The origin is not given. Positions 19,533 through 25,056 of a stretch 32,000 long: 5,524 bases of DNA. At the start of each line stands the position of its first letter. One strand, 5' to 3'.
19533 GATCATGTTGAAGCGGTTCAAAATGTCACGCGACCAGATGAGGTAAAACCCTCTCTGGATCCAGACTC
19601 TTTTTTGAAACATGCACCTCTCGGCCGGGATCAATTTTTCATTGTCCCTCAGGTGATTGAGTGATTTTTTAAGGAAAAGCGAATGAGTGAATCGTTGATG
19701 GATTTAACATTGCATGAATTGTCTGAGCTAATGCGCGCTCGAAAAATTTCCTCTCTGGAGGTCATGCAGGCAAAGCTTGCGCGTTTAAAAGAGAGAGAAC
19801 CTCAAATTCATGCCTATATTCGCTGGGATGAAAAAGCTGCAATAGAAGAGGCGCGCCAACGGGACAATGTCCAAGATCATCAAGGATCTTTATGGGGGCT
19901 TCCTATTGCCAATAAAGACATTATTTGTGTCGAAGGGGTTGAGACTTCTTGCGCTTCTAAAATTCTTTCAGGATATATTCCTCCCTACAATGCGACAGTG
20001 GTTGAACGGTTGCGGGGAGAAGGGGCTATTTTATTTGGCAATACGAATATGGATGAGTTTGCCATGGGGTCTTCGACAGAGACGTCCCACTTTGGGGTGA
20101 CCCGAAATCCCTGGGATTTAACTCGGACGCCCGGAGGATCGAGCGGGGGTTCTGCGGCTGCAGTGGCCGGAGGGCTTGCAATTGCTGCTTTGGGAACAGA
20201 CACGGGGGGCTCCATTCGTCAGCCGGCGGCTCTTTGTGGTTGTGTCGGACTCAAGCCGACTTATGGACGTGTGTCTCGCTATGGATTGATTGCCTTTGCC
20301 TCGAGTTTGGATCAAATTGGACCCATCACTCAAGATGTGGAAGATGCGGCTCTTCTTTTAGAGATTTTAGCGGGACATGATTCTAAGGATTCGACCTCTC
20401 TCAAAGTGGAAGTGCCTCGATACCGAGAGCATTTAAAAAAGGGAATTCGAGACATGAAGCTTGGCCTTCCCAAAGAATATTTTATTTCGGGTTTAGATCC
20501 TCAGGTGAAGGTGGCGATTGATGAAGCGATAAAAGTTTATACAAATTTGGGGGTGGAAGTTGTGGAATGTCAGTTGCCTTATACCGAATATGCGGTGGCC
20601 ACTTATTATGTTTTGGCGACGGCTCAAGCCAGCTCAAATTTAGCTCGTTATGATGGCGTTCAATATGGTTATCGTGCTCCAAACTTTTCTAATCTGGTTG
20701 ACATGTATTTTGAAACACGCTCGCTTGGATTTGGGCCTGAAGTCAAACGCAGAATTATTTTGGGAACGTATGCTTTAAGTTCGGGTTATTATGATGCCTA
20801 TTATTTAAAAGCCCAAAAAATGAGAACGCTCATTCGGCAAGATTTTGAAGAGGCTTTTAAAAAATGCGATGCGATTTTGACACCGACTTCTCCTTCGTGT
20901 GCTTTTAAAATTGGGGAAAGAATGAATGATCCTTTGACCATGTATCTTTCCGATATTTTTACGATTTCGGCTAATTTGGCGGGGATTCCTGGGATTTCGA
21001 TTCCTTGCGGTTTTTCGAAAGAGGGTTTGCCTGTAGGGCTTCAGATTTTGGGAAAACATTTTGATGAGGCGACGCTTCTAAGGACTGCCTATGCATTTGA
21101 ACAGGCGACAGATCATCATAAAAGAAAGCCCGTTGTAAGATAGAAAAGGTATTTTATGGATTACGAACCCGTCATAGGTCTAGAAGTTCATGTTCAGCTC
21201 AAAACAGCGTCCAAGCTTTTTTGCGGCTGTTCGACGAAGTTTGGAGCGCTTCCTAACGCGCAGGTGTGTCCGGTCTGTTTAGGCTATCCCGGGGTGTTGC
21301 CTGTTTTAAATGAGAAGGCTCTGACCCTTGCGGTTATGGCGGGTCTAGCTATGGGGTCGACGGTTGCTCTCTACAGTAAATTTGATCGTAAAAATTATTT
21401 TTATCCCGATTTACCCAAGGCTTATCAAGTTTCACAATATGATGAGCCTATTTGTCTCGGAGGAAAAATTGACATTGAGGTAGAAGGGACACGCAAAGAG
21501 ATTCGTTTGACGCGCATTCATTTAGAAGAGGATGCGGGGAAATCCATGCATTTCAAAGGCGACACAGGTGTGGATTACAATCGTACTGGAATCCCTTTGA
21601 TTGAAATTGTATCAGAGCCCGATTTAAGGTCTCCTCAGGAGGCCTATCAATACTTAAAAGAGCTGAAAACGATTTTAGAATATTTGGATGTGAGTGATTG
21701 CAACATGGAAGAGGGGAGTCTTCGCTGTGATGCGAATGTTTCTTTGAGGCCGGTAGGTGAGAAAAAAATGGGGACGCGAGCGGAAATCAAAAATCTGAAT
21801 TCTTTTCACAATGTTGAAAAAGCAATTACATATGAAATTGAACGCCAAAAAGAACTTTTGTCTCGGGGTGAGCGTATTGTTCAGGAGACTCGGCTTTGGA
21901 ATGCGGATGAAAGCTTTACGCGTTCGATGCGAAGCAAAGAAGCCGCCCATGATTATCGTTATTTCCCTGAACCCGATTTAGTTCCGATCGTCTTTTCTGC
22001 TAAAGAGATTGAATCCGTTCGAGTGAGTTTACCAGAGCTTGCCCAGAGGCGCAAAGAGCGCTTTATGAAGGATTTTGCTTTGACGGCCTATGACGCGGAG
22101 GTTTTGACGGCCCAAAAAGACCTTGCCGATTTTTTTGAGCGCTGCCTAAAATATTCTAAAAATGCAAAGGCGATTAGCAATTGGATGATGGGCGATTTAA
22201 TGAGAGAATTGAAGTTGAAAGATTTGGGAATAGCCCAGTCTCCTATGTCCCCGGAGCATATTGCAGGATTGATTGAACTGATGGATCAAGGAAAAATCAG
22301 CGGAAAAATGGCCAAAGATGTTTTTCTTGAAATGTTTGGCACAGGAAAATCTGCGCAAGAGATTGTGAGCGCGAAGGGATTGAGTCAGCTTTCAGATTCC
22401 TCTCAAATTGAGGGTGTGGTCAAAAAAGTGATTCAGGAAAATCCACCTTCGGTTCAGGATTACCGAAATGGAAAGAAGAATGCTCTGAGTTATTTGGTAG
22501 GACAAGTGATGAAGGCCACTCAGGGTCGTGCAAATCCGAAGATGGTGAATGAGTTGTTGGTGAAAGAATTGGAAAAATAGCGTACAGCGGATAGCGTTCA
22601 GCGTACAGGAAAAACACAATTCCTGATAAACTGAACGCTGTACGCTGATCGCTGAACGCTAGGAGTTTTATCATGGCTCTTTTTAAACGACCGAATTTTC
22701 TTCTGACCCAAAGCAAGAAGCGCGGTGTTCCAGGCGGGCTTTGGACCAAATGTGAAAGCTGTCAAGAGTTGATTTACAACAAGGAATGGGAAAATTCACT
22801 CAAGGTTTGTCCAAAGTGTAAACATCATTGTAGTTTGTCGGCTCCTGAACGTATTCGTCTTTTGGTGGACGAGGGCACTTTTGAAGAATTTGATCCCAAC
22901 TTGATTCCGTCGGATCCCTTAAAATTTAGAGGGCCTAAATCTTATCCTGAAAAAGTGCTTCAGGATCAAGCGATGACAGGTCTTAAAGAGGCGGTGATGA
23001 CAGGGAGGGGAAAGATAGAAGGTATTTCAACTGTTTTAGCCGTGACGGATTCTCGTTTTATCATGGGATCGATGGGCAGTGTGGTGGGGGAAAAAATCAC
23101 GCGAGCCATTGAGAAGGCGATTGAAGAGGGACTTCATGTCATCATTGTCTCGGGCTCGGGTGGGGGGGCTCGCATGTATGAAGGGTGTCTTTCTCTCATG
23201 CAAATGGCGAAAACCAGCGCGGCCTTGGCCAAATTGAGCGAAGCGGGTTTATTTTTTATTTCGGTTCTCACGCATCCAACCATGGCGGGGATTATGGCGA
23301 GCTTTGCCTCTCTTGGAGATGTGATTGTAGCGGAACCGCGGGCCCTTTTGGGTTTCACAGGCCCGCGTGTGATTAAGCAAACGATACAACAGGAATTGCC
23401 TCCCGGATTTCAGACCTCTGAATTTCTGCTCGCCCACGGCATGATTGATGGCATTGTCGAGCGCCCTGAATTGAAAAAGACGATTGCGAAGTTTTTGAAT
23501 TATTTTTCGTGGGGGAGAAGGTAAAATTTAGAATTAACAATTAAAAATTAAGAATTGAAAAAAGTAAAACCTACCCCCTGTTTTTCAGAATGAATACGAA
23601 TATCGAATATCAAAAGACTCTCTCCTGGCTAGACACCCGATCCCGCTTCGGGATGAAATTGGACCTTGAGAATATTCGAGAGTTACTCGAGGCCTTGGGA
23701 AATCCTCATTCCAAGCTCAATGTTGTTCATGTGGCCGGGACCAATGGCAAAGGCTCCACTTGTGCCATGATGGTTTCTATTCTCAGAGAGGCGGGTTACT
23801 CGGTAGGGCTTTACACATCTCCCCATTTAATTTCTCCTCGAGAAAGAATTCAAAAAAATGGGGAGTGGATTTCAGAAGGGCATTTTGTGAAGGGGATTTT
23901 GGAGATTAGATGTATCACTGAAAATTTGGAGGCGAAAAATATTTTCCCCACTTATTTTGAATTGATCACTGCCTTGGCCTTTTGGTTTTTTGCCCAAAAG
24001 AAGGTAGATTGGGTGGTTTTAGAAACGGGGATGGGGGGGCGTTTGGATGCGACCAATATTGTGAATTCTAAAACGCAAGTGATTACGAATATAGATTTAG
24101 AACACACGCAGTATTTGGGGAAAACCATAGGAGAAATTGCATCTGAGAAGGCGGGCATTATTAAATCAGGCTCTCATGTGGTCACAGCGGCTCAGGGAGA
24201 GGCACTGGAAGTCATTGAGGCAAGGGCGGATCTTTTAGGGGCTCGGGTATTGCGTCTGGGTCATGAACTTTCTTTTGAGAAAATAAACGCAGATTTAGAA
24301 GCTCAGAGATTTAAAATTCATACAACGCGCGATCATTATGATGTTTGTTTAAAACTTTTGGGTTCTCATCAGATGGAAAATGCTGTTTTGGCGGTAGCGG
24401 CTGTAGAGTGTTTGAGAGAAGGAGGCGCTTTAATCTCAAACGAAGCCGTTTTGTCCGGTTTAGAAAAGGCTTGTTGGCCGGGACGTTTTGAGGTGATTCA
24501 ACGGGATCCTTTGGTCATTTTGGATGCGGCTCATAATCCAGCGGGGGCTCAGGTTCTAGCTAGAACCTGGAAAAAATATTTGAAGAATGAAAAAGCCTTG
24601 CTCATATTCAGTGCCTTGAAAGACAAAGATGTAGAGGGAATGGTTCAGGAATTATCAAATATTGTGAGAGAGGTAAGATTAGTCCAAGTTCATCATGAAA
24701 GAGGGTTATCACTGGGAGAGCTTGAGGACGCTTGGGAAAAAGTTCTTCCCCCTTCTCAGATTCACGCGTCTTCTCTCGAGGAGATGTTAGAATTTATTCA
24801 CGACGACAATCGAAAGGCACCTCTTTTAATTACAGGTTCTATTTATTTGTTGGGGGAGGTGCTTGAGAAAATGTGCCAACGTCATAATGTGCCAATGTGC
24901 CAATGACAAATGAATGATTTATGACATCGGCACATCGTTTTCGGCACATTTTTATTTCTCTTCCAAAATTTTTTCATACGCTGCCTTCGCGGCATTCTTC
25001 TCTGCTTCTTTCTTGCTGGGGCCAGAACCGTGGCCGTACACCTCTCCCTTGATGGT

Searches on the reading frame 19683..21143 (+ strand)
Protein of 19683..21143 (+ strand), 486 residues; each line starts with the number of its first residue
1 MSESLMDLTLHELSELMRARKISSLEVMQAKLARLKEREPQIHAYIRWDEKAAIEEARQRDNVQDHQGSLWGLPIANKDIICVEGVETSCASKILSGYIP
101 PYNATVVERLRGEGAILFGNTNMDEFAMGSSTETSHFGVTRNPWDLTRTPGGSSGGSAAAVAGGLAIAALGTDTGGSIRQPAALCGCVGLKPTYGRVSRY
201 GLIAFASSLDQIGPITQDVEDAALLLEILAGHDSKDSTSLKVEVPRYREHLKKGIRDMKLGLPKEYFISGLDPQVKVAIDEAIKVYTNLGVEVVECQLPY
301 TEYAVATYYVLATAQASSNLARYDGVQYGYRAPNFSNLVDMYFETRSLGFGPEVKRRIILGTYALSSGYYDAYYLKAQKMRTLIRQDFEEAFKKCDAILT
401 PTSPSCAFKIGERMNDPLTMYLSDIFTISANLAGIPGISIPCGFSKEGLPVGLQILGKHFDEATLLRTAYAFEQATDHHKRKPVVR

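Call 21: search_protein_families(library=pfam, proteins=[window:19683-21143:+], max_evalue=0.00001)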
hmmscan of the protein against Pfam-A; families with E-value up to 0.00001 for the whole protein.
window:19683-21143:+ (486 aa): 1 family
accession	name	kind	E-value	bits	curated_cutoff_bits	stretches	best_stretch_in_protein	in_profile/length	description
PF01425.27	Amidase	-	1.1e-155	519.6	27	1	26-466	1-445/445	Amidase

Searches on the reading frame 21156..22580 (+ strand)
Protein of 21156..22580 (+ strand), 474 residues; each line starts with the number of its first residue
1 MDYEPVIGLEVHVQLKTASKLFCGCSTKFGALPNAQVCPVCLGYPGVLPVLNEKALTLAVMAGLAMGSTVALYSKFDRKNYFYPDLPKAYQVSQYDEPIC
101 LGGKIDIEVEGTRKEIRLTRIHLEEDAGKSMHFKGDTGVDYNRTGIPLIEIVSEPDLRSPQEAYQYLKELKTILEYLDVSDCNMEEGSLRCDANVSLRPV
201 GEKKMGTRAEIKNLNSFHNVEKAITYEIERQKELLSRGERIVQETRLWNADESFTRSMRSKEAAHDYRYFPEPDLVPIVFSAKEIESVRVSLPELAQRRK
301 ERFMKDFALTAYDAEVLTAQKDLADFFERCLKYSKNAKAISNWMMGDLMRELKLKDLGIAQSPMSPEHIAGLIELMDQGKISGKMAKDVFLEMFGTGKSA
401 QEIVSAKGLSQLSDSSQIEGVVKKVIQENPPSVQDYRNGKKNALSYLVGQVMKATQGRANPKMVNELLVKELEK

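Call 21: search_protein_families(library=pfam, proteins=[window:21156-22580:+], max_evalue=0.00001)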
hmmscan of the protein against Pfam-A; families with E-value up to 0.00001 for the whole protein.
window:21156-22580:+ (474 aa): 2 families
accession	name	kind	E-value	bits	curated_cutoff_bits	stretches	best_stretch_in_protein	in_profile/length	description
PF02934.20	GatB_N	-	1.1e-124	415.6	23.4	1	6-285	2-276/277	GatB/GatE catalytic domain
PF02637.23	GatB_Yqey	-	4.7e-54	182.7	27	1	325-472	1-148/148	GatB domain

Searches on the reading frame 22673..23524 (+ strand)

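Call 20: search_protein_families(library=pfam, proteins=[window:22673-23524:+], max_evalue=0.00001)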
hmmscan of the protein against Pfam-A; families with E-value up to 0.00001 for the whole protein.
window:22673-23524:+ (283 aa): 2 families
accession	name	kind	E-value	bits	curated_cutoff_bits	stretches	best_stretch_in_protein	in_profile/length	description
PF01039.27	Carboxyl_trans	-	1e-20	74.3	22.3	1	58-239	11-178/493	Carboxyl transferase domain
PF17848.7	Zn_ribbon_ACC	-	6.2e-09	36.3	24.5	1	24-49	1-26/26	Acetyl-CoA carboxylase zinc finger domain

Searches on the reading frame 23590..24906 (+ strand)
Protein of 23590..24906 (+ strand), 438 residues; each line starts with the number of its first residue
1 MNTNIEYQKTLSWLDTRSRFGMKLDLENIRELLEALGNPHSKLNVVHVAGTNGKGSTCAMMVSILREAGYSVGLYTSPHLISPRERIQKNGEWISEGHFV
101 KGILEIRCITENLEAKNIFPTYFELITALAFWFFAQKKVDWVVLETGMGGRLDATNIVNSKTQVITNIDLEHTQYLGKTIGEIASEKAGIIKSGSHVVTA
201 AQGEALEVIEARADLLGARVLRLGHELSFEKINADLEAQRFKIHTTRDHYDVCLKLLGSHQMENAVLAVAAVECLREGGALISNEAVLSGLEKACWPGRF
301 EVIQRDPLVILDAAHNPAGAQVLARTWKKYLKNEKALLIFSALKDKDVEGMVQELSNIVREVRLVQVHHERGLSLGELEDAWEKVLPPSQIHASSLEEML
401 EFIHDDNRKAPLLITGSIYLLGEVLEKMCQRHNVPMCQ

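Call 20: search_protein_families(library=pfam, proteins=[window:23590-24906:+], max_evalue=0.00001)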
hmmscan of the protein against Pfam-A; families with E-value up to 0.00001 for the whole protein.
window:23590-24906:+ (438 aa): 2 families
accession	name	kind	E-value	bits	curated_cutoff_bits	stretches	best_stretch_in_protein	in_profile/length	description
PF08245.18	Mur_ligase_M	-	1.7e-16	61.2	24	1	48-272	1-200/200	Mur ligase middle domain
PF02875.26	Mur_ligase_C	-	5e-13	50.4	28.4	1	298-417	1-126/127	Mur ligase, glutamate ligase domain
